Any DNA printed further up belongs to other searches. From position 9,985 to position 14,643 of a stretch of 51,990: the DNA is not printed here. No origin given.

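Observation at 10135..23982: Four adjacent proteins share a CsgG/LpoB/TolB-N-like module; three form a tandem giant-paralog family with a TolB-like module-plus-propeller logic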

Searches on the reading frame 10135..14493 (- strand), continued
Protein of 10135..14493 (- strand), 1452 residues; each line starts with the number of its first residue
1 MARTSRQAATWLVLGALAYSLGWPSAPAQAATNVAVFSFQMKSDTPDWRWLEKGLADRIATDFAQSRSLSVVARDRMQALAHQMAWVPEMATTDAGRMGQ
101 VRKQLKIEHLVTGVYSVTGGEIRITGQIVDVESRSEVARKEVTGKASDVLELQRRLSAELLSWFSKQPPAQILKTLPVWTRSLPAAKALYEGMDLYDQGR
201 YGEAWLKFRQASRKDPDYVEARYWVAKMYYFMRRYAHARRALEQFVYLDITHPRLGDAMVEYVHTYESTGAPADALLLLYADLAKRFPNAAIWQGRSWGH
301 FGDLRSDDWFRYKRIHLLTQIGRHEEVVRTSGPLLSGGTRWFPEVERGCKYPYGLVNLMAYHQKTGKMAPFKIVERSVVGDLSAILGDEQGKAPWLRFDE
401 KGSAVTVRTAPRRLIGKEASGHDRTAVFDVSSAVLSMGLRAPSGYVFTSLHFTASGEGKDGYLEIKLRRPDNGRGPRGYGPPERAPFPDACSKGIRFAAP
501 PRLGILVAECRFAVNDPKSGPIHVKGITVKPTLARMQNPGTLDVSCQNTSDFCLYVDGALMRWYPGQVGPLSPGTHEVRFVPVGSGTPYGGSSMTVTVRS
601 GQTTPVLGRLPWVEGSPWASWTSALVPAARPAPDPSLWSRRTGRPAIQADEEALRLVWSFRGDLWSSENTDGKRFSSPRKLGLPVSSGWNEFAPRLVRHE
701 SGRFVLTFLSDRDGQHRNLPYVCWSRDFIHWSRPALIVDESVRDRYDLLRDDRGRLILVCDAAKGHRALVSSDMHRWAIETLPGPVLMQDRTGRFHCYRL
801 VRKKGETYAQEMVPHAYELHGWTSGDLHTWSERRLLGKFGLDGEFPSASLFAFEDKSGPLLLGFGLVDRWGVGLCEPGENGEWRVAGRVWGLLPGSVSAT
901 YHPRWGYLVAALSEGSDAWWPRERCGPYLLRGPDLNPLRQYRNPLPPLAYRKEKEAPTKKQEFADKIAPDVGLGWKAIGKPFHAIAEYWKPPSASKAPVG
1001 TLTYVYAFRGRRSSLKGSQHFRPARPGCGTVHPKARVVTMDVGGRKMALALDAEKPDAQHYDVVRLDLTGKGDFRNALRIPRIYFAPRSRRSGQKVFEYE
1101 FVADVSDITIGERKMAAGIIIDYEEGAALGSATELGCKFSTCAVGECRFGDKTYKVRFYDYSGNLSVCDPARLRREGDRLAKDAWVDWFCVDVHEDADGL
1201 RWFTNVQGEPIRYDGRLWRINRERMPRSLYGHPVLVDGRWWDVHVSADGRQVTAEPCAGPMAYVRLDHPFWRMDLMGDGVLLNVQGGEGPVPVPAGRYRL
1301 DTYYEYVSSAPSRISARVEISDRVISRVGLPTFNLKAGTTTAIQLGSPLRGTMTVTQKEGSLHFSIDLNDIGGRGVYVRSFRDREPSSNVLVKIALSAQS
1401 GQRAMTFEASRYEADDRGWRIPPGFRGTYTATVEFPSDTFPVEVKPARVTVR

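Call 54: fold_search(model_id=the predicted structure, library=pdb)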
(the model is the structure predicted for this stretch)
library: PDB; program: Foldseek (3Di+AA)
matches with E <= 10: 1051; with E <= 0.001: 177
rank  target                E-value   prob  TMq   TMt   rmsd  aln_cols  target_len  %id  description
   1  8gn6_A                3.1e-11  1.00  0.21  0.45  14.0       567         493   14  Crystallization of Sialidase from Porphyromonas gingivalis (released 2023-04-19)
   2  8t26                  1.9e-10  1.00  0.22  0.46  13.5       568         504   13  Crystal Structure of Porphyromonas gingivalis Sialidase (PG_0352) D219A mutant bound to 3'-Sialyllactose (only Neu5Ac vi (released 2023-10-04)
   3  8t1z                  4.5e-10  1.00  0.22  0.46  14.4       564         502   13  Crystal Structure of Porphyromonas gingivalis Sialidase (PG_0352) Bound to Neu5Ac (NANA) (released 2023-10-04)
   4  8t1y                  9.0e-10  1.00  0.21  0.45  13.8       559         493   13  Crystal Structure of Porphyromonas gingivalis Sialidase (PG_0352) Bound to Neu5Ac2en (DANA) (released 2023-10-04)
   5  8q81                  3.7e-08  1.00  0.16  0.47  10.2       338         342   12  Photorhabdus laumondii lectin PLL3 in complex with alpha-methyl-fucoside (released 2025-03-05)
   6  5z5d                  4.3e-08  1.00  0.15  0.30  23.0       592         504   10  Crystal structure of a thermostable glycoside hydrolase family 43 {beta}-1,4-xylosidase from Geobacillus thermoleovorans (released 2018-04-25)
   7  9bfu_A                5.0e-08  0.92  0.09  0.07  37.0      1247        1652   10  Cryo-EM structure of Sevenless extracellular domain (composite map of the dimer, pH 4.6) (released 2025-01-29)
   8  7znr_A                7.2e-08  1.00  0.14  0.29  24.9       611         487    8  Inactive D62N mutant of BT1760 Endo-acting levanase from Bacteroides thetaiotaomicron VPI-5482 (released 2023-06-21)
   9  6t96                  7.5e-08  1.00  0.16  0.44  10.6       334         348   13  Photorhabdus laumondii subsp. laumondii lectin PLL3 (released 2019-12-25)
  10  4fff_A                9.2e-08  1.00  0.16  0.34  24.6       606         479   11  Crystal Structure of Levan Fructotransferase from Arthrobacter ureafaciens (released 2012-07-18)
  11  6r3u_A                9.7e-08  1.00  0.14  0.28  25.0       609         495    9  Endo-levanase BT1760 mutant E221A from Bacteroides thetaiotaomicron complexed with levantetraose (released 2019-06-19)
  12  6r3r                  1.0e-07  1.00  0.14  0.28  25.4       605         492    9  First crystal structure of endo-levanase BT1760 from Bacteroides thetaiotaomicron (released 2019-06-19)
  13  8q83_C                1.1e-07  1.00  0.16  0.50  25.5       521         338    8  Photorhabdus laumondii lectin PLL5 in complex with alpha-methyl-fucoside (released 2025-03-05)
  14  8q83_D                1.3e-07  1.00  0.17  0.50  25.5       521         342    8  Photorhabdus laumondii lectin PLL5 in complex with alpha-methyl-fucoside (released 2025-03-05)
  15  2exi_A                1.5e-07  1.00  0.15  0.28  23.9       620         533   12  Structure of the family43 beta-Xylosidase D15G mutant from geobacillus stearothermophilus (released 2006-04-04)
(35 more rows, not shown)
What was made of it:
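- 11674..12558 (-): A beta-propeller (residues 646-940), BNR/Asp-box type, about six blades. Foldseek's top hit is the P. gingivalis sialidase, E 3e-11 (call 54).
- On GH33 sialidase: The closest PDB folds are GH33 (call 54).
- Closest known: GH33 sialidases. Same: The propeller with Asp-boxes is their nearest structural neighbour (call 54).
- GH43, GH32, GH130 and GH145 enzymes follow (call 54). Foldseek identity is 13-14% and TMt 0.45-0.55 (call 54).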

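Call 77: search_protein_families(library=pfam, alignment_id=A8, max_evalue=0.01)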
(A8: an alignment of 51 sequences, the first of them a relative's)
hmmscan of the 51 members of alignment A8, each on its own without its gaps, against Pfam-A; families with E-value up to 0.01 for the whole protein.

A. member 1, P0053 (933 aa): 5 families
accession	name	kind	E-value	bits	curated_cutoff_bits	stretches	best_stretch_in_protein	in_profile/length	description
PF13414.12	TPR_11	-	0.00012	22.2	26.8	1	189-224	4-39/42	TPR repeat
PF14559.12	TPR_19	-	0.00032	21.4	25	1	189-238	1-50/68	Tetratricopeptide repeat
PF07719.23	TPR_2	-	0.00038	20.8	27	0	215-243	3-31/34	Tetratricopeptide repeat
PF13432.12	TPR_16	-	0.0022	18.8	32.7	0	185-243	3-61/65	Tetratricopeptide repeat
PF13181.12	TPR_8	-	0.0053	17.3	25.7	0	217-246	5-34/34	Tetratricopeptide repeat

B. families by the number of members that match (of 51 scanned): 20 families
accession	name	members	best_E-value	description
PF14559.12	TPR_19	39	3e-07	Tetratricopeptide repeat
PF13414.12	TPR_11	37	2.2e-06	TPR repeat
PF07719.23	TPR_2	26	2.4e-08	Tetratricopeptide repeat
PF13432.12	TPR_16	26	2e-06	Tetratricopeptide repeat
PF17680.6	FlgO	15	2.2e-07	FlgO protein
PF12895.13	ANAPC3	14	0.0004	Anaphase-promoting complex, cyclosome, subunit 3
PF13181.12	TPR_8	13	1.2e-06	Tetratricopeptide repeat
PF13088.12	BNR_2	11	3.4e-09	BNR repeat-like domain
PF13428.12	TPR_14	5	0.00079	Tetratricopeptide repeat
PF00515.34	TPR_1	1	0.00016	Tetratricopeptide repeat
PF04225.17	LysM_OapA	1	0.0022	Opacity-associated protein A LysM-like domain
PF04052.18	TolB_N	1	0.0023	TolB amino-terminal domain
PF08308.17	PEGA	1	0.0035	PEGA domain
PF13620.12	CarboxypepD_reg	1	0.0039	Carboxypeptidase regulatory-like domain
PF13371.12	TPR_9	1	0.004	Tetratricopeptide repeat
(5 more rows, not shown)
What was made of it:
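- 13978..14403 (-): A N-terminal module (residues 31-172), TolB-N/LpoB/PelC/CsgG/FlgO fold. Pfam FlgO matches 15 of 51 family members (call 77).
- On FlgO (PF17680): FlgO matches 15 of 51 members at E<=0.01 (call 77).
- Pfam BNR_2 matches 11 of 51 members (call 77).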

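Call 79: fold_search(model_id=the predicted structure, library=viral)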
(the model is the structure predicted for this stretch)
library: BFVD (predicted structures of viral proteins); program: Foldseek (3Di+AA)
matches with E <= 10: 1124; with E <= 0.001: 75
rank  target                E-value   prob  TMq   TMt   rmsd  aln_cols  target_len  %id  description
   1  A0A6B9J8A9            9.3e-09  1.00  0.14  0.12  32.2       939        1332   11  (no name in the UniProt tables at hand)
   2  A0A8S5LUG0            1.5e-08  0.93  0.08  0.11  45.8      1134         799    9  Uncharacterized protein [Siphoviridae sp. ctM3g2]
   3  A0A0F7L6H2            2.1e-08  1.00  0.19  0.20  33.1      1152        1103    9  Uncharacterized protein [uncultured marine virus]
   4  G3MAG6                3.4e-08  1.00  0.13  0.13  44.6      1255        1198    8  Gp425 [Bacillus phage G]
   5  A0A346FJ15            4.0e-08  1.00  0.19  0.27  23.0       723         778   11  (no name in the UniProt tables at hand)
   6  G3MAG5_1              9.4e-08  0.98  0.10  0.13  43.0       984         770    9  Gp424 [Bacillus phage G]
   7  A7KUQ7                1.7e-07  1.00  0.20  0.25  32.0      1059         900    8  (no name in the UniProt tables at hand)
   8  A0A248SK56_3          2.3e-07  1.00  0.16  0.16  34.4      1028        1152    7  (no name in the UniProt tables at hand)
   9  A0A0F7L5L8            2.6e-07  1.00  0.16  0.18  34.4      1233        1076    9  Sialidase domain-containing protein [uncultured marine virus]
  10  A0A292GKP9            2.6e-07  1.00  0.15  0.14  36.8      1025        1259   11  (no name in the UniProt tables at hand)
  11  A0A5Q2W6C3            3.5e-07  1.00  0.14  0.14  18.9       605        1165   10  (no name in the UniProt tables at hand)
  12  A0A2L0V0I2            3.5e-07  1.00  0.17  0.15  31.0      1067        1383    8  Autotransporter adhesin [Agrobacterium phage Atu_ph07]
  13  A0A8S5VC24            3.8e-07  1.00  0.17  0.35  13.7       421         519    9  Short tail fiber protein [Siphoviridae sp. ctKsH2]
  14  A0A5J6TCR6            5.5e-07  1.00  0.16  0.31  24.9       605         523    9  (no name in the UniProt tables at hand)
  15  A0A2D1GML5            6.0e-07  1.00  0.14  0.11  26.7       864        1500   11  (no name in the UniProt tables at hand)
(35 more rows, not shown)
